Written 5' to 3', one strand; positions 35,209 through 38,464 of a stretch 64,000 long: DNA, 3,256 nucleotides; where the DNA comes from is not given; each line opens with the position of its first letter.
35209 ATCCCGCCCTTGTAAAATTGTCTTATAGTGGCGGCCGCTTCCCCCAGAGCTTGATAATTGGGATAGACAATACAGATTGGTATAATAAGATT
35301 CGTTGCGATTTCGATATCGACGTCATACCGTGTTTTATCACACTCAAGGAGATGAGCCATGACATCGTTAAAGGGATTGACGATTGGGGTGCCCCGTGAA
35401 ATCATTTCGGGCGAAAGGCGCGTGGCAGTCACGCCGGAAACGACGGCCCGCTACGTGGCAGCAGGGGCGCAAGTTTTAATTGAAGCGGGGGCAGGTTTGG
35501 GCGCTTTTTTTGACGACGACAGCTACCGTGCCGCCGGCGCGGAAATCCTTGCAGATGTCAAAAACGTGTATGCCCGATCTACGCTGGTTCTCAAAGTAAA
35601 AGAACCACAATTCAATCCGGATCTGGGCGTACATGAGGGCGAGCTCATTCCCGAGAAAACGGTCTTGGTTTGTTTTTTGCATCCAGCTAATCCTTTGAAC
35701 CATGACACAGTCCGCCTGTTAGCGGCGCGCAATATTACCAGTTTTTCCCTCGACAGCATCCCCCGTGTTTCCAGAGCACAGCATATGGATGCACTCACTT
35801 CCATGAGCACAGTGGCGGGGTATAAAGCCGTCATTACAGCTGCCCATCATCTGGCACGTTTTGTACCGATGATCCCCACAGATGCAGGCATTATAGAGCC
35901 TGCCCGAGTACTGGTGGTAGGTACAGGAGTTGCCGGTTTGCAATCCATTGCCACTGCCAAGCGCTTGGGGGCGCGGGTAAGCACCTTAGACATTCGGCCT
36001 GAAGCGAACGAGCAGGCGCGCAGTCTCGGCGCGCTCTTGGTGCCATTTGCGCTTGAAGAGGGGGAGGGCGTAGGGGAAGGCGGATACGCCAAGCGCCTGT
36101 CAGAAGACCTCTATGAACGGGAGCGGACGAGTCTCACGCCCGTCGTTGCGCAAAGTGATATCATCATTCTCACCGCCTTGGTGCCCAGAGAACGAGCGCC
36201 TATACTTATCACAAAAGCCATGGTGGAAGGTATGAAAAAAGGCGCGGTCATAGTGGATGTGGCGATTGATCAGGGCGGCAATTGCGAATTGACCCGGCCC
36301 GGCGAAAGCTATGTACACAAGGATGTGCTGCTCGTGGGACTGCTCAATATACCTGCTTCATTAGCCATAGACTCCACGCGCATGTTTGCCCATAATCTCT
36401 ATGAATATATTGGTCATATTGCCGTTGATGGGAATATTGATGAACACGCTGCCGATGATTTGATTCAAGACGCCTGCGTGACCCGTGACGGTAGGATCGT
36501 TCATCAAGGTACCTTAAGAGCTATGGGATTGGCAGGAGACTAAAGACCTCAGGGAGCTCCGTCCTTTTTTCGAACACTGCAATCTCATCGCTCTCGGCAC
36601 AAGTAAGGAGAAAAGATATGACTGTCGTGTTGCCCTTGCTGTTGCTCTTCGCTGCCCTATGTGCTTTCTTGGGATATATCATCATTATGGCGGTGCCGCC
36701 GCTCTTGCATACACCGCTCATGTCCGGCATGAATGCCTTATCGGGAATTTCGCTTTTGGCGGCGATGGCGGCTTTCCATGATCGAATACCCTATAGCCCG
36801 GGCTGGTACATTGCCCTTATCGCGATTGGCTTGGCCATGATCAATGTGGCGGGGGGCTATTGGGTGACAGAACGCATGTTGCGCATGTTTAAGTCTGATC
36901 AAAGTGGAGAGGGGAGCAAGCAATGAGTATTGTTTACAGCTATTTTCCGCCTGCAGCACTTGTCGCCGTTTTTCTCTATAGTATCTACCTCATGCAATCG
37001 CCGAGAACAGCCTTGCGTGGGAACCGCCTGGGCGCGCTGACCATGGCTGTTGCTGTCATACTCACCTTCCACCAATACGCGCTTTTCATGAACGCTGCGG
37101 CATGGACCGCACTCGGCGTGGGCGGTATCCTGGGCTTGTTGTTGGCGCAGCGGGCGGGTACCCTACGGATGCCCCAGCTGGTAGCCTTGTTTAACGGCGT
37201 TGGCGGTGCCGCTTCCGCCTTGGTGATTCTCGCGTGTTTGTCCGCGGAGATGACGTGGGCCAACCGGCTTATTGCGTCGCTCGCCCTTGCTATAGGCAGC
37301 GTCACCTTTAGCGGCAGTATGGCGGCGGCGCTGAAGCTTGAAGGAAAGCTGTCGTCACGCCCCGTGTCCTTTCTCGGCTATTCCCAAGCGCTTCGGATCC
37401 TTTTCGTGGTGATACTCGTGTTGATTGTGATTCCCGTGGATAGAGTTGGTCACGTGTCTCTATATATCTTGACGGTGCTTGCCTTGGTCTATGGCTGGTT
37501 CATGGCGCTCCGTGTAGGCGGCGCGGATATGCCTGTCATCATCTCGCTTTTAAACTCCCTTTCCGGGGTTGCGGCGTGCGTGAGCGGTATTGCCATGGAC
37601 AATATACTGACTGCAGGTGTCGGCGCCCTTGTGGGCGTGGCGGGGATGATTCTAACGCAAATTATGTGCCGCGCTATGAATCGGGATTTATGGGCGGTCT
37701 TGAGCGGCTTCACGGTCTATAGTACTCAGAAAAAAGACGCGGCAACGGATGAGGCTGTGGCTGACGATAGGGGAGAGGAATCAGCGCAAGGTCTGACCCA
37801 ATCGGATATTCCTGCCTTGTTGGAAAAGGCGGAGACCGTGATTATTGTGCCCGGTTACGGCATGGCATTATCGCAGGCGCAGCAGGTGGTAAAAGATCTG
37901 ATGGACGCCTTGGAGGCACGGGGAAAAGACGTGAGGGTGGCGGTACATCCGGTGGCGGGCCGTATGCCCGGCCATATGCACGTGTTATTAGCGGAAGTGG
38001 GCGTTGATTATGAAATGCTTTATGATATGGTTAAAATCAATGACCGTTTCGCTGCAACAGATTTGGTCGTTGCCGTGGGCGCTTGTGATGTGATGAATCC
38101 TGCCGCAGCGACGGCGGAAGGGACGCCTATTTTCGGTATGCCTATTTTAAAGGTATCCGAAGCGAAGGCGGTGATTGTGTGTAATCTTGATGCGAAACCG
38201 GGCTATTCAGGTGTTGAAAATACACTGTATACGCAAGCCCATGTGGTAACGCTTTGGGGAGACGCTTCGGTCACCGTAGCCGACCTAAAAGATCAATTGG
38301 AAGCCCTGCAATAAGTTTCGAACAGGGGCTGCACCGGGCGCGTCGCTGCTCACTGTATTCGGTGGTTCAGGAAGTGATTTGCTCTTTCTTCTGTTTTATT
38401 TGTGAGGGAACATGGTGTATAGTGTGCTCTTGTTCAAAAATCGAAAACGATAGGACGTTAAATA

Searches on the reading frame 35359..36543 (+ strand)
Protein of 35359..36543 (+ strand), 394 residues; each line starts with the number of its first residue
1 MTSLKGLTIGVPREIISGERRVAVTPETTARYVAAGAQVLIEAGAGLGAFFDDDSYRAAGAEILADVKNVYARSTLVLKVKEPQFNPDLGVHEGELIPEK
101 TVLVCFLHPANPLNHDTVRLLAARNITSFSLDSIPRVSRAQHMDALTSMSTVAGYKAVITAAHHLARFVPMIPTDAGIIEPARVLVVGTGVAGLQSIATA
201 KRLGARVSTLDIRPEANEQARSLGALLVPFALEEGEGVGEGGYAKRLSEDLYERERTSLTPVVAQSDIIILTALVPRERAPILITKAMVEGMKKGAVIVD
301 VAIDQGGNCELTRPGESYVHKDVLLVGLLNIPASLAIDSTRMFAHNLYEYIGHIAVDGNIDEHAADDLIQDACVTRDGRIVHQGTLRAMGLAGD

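Call 55: search_protein_families(library=pfam, proteins=[window:35359-36543:+], max_evalue=0.00001)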
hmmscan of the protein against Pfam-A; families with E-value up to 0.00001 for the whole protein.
window:35359-36543:+ (394 aa): 3 families
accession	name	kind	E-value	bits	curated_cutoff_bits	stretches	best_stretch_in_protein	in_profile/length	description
PF01262.27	AlaDh_PNT_C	-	1.9e-57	194.6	23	1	157-383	1-214/214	Alanine dehydrogenase/PNT, C-terminal domain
PF05222.21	AlaDh_PNT_N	-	4.1e-40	137.6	30.4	1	10-153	1-136/136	Alanine dehydrogenase/PNT, N-terminal domain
PF02826.25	2-Hacid_dh_C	-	2e-06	27.7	25.1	0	251-302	77-127/178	D-isomer specific 2-hydroxyacid dehydrogenase, NAD binding domain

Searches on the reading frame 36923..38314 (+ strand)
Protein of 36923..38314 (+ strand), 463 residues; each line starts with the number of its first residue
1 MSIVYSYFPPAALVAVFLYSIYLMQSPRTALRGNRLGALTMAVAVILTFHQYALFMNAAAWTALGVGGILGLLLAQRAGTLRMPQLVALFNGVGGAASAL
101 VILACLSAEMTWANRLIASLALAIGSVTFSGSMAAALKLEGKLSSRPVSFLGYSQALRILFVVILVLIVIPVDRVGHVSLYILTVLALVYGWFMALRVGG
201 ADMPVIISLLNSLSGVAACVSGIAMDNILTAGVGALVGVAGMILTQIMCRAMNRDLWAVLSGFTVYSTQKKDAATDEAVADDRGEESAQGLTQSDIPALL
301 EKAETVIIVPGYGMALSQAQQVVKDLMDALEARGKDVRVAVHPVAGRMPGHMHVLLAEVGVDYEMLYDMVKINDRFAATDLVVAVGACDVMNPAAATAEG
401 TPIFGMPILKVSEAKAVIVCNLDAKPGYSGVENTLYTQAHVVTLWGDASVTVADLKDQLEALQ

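Call 55: search_protein_families(library=pfam, proteins=[window:36923-38314:+], max_evalue=0.00001)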
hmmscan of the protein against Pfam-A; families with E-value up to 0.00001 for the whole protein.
window:36923-38314:+ (463 aa): 1 family
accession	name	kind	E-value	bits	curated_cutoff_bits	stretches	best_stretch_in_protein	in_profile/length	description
PF02233.22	PNTB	-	3.9e-141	471.6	31.7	1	14-456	9-454/456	NAD(P) transhydrogenase beta subunit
